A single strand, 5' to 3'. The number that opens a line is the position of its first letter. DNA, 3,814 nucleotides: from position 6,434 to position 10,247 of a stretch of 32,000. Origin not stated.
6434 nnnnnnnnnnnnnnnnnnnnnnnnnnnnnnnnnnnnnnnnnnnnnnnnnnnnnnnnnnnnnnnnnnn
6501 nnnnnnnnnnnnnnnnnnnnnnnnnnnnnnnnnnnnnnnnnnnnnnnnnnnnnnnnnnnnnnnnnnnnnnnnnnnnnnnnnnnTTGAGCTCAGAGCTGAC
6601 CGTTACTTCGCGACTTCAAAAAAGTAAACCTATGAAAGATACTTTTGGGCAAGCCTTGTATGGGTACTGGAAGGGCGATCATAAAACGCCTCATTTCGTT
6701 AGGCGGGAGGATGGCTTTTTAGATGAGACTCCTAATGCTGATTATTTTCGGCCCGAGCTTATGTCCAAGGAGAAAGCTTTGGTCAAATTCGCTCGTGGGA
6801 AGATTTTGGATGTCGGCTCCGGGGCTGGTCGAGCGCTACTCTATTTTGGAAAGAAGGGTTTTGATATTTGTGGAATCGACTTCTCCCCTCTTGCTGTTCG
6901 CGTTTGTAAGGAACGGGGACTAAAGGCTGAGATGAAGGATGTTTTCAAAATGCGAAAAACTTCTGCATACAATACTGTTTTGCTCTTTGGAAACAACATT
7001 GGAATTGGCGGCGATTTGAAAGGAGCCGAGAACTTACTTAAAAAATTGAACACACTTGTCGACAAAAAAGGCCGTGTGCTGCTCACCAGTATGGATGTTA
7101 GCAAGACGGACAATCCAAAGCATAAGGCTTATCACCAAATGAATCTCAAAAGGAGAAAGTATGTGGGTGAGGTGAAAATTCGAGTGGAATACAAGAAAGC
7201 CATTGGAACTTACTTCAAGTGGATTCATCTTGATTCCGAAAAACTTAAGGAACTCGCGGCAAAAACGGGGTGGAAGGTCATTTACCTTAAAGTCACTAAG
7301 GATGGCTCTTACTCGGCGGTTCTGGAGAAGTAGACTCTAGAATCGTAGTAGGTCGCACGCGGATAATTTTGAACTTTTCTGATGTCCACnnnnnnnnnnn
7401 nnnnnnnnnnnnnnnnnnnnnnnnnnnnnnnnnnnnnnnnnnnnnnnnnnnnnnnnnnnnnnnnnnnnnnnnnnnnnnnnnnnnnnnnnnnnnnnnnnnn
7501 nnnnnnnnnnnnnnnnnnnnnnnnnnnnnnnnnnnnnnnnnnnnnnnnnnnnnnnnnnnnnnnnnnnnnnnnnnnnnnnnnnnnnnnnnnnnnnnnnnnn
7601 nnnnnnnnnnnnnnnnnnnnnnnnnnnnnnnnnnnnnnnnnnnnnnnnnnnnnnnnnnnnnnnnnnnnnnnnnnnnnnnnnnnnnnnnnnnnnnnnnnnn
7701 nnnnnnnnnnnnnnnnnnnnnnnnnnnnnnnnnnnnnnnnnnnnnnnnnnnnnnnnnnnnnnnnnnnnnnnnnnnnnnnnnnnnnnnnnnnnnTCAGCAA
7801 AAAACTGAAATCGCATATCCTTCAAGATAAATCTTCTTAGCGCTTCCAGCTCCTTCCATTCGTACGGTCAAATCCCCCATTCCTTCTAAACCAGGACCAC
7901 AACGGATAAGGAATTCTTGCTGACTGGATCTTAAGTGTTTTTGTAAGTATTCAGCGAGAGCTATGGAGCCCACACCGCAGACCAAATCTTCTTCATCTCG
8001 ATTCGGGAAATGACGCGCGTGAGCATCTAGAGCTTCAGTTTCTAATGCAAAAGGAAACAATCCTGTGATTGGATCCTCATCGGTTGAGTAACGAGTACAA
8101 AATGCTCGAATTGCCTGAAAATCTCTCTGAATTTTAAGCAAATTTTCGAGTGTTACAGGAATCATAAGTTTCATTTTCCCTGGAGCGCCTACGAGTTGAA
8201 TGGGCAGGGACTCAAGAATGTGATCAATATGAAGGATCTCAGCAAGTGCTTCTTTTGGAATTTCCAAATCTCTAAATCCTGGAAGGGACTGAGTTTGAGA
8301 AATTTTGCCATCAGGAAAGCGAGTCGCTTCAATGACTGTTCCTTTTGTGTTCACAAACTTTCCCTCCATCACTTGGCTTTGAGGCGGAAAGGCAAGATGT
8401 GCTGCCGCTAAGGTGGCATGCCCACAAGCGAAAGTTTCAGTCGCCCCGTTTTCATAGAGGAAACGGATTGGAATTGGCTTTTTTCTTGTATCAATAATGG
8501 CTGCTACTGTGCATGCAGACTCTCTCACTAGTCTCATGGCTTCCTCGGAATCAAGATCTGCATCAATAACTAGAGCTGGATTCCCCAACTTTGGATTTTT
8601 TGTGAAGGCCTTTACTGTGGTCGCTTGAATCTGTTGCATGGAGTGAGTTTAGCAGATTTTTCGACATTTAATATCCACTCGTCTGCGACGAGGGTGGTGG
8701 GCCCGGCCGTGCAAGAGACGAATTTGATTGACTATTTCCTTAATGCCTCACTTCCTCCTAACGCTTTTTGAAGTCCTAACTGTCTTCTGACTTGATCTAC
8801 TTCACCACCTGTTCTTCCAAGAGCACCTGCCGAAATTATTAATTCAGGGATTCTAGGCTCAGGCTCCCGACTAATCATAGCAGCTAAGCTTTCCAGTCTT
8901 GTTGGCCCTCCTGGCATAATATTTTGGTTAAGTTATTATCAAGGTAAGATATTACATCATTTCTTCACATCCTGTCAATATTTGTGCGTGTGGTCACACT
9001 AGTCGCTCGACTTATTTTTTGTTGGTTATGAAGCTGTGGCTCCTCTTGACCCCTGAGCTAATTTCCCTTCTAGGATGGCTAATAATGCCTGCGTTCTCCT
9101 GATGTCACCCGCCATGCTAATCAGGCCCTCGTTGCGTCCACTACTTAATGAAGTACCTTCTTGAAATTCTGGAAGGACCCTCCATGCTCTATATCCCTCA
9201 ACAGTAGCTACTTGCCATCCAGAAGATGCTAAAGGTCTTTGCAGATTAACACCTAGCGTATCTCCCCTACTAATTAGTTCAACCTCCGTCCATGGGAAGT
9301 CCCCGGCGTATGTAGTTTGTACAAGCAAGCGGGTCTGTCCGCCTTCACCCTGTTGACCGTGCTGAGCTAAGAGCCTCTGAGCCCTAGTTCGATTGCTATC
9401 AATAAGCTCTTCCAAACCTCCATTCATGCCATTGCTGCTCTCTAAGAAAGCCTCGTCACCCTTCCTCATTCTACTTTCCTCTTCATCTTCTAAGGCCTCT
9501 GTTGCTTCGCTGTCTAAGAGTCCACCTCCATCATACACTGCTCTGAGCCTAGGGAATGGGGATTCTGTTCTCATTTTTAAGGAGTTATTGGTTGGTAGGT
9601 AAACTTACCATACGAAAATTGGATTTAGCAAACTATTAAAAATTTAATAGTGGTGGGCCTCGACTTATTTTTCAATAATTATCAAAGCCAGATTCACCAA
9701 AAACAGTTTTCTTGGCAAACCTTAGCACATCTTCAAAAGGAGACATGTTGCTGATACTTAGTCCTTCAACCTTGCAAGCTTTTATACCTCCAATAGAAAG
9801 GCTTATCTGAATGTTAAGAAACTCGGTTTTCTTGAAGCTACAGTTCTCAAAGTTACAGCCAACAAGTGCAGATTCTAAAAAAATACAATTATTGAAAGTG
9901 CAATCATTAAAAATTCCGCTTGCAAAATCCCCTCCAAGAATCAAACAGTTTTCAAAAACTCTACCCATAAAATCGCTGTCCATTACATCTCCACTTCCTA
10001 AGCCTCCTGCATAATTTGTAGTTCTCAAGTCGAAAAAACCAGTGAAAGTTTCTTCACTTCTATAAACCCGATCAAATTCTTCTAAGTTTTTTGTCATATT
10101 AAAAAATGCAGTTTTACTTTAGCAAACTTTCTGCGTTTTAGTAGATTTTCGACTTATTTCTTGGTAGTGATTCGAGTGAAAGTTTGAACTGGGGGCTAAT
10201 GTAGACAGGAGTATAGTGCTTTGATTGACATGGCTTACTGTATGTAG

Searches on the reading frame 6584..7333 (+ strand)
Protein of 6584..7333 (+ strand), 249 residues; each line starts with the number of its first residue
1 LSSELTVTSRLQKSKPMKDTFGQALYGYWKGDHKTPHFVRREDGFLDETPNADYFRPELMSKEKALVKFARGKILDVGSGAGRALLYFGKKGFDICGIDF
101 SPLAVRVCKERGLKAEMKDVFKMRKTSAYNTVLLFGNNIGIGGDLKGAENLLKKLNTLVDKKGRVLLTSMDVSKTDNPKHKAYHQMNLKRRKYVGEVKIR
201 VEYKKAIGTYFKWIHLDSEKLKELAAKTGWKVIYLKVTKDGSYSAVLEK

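Call 14: search_protein_families(library=ncbifam, proteins=[window:6584-7333:+], max_evalue=0.001)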
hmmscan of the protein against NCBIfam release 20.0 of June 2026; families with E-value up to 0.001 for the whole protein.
window:6584-7333:+ (249 aa): 10 families
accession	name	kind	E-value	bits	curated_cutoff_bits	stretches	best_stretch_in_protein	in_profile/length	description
NF041820.1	daptide_MTase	equivalog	5.8e-07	29.2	175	1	66-194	32-170/243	daptide-type RiPP biosynthesis methyltransferase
NF008992.0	PRK12335.1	equivalog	1.1e-06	28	303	1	67-110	119-162/289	SAM-dependent methyltransferase TehB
NF045649.1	2X_seleno_MduS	exception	7.1e-06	25.2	380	1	71-123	39-94/338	methyltransferase domain-containing selenoprotein MduS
TIGR01983.1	UbiG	equivalog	1.8e-05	24.2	102.95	1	66-120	45-99/228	bifunctional 2-polyprenyl-6-hydroxyphenol methylase/3-demethylubiquinol 3-O-methyltransferase UbiG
NF045667.1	MTase_DVU1556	equivalog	2.2e-05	24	155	1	67-176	18-128/213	DVU_1556 family methyltransferase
NF043040.1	corrin_prot_MT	hypoth_equivalog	3.2e-05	23.5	180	1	70-129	41-100/216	corrinoid protein-associated methyltransferase CpaM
NF011529.0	PRK14968.1-3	equivalog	4.9e-05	22.8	162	1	65-119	29-83/198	putative methyltransferase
NF008405.0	PRK11207.1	equivalog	5.1e-05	22.8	218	1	65-130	25-97/198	tellurite resistance methyltransferase TehB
TIGR00537.1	hemK_rel_arch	hypoth_equivalog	0.00017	21.4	87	1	63-136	12-90/179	HemK2/MTQ2 family protein methyltransferase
TIGR00477.1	tehB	equivalog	0.00035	20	219.5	1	69-111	72-114/238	tellurite resistance methyltransferase TehB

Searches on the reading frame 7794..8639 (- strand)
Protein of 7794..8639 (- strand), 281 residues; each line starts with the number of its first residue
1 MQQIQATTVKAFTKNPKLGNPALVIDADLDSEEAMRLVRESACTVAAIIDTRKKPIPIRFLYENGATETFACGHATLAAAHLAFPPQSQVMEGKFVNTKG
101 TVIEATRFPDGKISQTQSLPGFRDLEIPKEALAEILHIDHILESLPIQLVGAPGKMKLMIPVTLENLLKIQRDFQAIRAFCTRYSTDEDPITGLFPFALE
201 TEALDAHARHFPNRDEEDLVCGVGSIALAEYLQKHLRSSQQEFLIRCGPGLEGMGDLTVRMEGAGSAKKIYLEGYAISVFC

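Call 9: search_protein_families(library=phrogs, proteins=[window:7794-8639:-], max_evalue=0.01)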
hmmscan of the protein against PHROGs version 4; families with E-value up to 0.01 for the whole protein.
window:7794-8639:- (281 aa): 1 family
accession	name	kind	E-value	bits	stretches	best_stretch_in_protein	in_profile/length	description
phrog_25425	-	unknown function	2.4e-17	64.3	1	4-277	3-285/294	-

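Call 14: search_protein_families(library=ncbifam, proteins=[window:7794-8639:-], max_evalue=0.001)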
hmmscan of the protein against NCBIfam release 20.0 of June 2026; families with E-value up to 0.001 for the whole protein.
window:7794-8639:- (281 aa): 2 families
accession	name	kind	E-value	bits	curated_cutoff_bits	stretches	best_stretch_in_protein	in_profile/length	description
TIGR00654.1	PhzF_family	subfamily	9.3e-22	77.7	76.2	1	4-280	3-292/298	PhzF family phenazine biosynthesis isomerase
NF007625.0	PRK10281.1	equivalog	8.8e-16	57.9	386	1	4-280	3-293/301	PhzF family isomerase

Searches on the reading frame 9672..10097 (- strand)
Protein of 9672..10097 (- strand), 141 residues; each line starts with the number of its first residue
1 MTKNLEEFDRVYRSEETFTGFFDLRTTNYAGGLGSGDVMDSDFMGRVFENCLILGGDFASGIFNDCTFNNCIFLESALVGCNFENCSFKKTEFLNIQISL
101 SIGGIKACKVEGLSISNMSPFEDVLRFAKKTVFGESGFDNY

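Call 7: search_protein_families(library=pfam, proteins=[window:9672-10097:-], max_evalue=0.01)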
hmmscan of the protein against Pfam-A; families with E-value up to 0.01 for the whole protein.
window:9672-10097:- (141 aa): 3 families
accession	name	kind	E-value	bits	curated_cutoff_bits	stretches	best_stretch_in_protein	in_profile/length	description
PF13599.13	Pentapeptide_4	-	4.1e-07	30.4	38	1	48-99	8-59/78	Pentapeptide repeat region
PF23894.2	LD_SV2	-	0.00025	21.8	29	1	58-99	37-78/92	SV2A/B/C luminal domain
PF00805.28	Pentapeptide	-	0.0031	17.5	20.2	0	63-91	3-31/40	Pentapeptide repeats (8 copies)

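Call 60: find_homologous_proteins(query=window:9672-10097:-, max_evalue=0.00001)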
Query window:9672-10097:- (141 aa): 1 proteins with E <= 0.00001 among 3 candidates.
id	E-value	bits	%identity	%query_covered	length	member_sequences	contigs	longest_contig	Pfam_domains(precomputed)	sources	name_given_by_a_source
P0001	7.4e-88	309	100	100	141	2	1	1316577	PF13599.14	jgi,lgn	jgi:uncharacterized protein YjbI with pentapeptide repeats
